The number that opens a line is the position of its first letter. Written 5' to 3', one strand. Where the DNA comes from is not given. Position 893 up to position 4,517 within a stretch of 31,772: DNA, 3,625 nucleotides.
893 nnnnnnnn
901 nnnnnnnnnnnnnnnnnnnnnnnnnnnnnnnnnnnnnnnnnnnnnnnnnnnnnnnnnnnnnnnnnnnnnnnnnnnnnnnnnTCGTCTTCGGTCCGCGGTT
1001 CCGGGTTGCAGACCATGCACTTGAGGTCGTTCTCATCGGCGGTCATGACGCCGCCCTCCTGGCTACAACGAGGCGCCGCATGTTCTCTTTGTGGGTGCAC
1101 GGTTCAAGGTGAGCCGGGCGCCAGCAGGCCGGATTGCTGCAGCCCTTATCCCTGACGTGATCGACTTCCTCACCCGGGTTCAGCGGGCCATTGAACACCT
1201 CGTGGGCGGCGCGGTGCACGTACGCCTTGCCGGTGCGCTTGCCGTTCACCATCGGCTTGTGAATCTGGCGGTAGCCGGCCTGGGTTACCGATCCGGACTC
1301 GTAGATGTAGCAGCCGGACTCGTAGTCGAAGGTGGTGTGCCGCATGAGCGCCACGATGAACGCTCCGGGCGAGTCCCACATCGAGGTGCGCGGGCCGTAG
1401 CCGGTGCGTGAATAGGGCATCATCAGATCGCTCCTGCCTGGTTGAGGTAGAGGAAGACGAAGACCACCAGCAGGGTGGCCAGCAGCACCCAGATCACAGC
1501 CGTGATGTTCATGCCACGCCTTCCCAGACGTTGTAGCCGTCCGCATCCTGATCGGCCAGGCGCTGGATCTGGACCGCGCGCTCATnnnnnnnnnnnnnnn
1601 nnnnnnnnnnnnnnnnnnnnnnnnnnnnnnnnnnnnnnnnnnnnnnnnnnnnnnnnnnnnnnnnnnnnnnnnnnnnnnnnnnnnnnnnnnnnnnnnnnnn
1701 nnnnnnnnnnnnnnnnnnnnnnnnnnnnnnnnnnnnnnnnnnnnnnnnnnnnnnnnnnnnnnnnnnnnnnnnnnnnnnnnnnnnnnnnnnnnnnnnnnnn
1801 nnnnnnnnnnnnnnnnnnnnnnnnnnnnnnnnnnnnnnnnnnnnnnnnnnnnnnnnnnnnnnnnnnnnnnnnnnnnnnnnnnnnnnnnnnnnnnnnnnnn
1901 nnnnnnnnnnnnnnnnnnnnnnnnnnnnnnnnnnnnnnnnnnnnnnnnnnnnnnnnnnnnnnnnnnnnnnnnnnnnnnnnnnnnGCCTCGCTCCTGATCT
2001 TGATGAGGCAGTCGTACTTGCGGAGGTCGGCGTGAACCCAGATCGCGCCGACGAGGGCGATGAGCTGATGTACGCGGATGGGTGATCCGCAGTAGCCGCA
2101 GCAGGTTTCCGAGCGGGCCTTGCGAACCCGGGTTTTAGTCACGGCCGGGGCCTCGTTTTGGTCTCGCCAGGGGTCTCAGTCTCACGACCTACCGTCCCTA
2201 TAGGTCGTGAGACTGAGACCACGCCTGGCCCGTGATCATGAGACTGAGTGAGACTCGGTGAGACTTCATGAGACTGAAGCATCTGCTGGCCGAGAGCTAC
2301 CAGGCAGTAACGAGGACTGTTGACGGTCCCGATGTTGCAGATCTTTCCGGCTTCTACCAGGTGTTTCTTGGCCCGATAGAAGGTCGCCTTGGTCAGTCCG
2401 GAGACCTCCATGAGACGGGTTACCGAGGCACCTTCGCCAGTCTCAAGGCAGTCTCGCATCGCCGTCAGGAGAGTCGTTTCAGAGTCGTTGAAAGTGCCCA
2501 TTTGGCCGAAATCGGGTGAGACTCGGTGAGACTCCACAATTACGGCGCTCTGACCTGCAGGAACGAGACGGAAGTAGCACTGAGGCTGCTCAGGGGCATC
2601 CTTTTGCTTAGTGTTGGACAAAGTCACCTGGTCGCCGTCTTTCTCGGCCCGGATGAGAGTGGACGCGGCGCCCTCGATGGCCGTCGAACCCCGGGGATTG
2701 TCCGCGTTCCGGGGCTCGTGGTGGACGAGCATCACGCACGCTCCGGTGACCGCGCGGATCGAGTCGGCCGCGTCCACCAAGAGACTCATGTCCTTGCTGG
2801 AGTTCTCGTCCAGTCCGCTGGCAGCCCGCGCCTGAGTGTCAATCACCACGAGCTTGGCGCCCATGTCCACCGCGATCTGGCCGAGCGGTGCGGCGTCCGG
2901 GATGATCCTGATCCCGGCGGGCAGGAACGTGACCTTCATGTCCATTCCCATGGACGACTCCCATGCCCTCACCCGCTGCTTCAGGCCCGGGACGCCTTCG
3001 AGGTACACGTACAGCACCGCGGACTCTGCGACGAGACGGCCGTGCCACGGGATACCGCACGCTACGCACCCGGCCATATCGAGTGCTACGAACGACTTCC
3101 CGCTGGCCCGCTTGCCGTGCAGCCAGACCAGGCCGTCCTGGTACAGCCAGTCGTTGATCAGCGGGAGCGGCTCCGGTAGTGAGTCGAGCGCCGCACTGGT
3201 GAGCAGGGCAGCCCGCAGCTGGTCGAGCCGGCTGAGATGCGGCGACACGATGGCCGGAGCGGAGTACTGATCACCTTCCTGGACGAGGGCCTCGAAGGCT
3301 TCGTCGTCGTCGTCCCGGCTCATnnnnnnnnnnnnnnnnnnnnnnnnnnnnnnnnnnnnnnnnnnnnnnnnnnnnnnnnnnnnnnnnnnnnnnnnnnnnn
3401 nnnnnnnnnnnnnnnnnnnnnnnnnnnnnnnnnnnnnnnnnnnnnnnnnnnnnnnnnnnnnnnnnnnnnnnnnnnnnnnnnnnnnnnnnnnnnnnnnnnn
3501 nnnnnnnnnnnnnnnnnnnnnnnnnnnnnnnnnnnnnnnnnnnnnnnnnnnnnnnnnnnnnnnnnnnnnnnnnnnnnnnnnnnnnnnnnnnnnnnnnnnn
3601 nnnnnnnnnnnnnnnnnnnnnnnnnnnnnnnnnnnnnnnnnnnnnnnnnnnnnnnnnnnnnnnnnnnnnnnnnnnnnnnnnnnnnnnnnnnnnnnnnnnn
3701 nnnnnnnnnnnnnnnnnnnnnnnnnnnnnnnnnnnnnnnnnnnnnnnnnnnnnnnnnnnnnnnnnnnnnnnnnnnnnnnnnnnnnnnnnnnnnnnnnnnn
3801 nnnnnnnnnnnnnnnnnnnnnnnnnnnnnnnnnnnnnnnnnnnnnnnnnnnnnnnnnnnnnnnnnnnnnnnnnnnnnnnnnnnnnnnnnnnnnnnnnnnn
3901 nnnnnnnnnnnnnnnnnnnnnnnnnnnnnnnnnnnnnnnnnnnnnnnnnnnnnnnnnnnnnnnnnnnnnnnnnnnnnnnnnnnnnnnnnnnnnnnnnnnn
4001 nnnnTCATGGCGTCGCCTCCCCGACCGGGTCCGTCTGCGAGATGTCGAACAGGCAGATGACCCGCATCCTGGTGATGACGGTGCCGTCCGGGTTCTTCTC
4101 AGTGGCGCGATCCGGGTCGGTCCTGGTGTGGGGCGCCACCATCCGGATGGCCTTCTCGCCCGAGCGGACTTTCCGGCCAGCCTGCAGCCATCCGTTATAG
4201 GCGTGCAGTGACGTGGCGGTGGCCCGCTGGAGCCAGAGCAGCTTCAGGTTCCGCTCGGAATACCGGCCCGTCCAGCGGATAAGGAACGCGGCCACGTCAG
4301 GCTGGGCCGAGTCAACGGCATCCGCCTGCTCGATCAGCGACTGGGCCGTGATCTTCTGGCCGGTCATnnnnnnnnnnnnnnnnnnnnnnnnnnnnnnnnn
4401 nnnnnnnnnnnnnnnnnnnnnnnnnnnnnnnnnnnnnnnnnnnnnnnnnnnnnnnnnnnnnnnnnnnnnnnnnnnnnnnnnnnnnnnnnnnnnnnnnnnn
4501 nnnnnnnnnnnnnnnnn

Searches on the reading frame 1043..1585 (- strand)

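Call 35: search_protein_families(library=phrogs, proteins=[window:1043-1585:-], max_evalue=0.001)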
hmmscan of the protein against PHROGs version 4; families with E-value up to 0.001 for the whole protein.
window:1043-1585:- (180 aa): 7 families
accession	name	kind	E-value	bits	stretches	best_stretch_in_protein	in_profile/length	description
phrog_826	-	DNA, RNA and nucleotide metabolism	1.3e-18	68.6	1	82-174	75-160/281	HNH endonuclease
phrog_1872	-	DNA, RNA and nucleotide metabolism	4.3e-13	50.5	1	68-177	11-114/166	endonuclease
phrog_59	-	DNA, RNA and nucleotide metabolism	3.8e-12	47.3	1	102-171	173-234/423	HNH endonuclease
phrog_6254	-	DNA, RNA and nucleotide metabolism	9.3e-12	46.5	1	86-170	8-84/154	HNH endonuclease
phrog_3593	-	DNA, RNA and nucleotide metabolism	5.1e-11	43.6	1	89-175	68-143/210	HNH endonuclease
phrog_99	-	DNA, RNA and nucleotide metabolism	3.7e-08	34.5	1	97-172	142-205/383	HNH endonuclease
phrog_1492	-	DNA, RNA and nucleotide metabolism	1.9e-06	28.3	1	102-170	95-157/414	HNH endonuclease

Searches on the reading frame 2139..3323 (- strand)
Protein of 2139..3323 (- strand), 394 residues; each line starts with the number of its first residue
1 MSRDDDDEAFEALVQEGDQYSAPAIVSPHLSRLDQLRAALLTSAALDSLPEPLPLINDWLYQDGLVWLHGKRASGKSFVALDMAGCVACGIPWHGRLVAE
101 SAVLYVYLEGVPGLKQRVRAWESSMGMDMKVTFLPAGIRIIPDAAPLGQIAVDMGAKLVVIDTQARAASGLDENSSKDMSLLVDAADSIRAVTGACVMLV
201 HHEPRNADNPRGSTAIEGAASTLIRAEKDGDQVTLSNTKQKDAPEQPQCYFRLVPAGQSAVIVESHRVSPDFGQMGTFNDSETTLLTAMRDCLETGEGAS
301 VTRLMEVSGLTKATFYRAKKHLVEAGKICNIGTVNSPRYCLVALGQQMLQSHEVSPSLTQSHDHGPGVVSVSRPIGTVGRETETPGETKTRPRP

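Call 35: search_protein_families(library=phrogs, proteins=[window:2139-3323:-], max_evalue=0.001)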
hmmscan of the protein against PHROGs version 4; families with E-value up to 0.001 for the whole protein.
window:2139-3323:- (394 aa): 9 families
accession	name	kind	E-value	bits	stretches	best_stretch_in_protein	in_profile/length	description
phrog_906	-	DNA, RNA and nucleotide metabolism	1.3e-45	157.5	1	47-267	512-756/872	DNA polymerase/primase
phrog_2850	-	unknown function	2.8e-35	123.1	1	59-253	154-360/465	-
phrog_6012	-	DNA, RNA and nucleotide metabolism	1.4e-20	75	1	64-279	142-382/447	DNA helicase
phrog_3228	-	DNA, RNA and nucleotide metabolism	8.2e-16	58.5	1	68-247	379-579/766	replicative helicase-primase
phrog_3123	-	unknown function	6e-11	42.6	1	55-219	333-523/583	-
phrog_2597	-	DNA, RNA and nucleotide metabolism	3.6e-09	36.7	1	52-206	356-517/747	DNA primase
phrog_239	-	DNA, RNA and nucleotide metabolism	1.3e-07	31.9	1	150-232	463-559/801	DNA primase/helicase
phrog_1284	-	unknown function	1.2e-05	25.9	1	62-208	34-189/306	-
phrog_6357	-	unknown function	3.4e-05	24.3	1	58-229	26-190/321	-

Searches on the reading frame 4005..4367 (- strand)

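Call 35: search_protein_families(library=phrogs, proteins=[window:4005-4367:-], max_evalue=0.001)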
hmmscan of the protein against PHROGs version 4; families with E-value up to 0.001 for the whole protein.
window:4005-4367:- (120 aa): 1 family
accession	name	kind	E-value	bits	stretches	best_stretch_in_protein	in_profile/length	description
phrog_7245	-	moron, auxiliary metabolic gene and host takeover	1.5e-07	32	1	34-116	51-140/324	anti-restriction protein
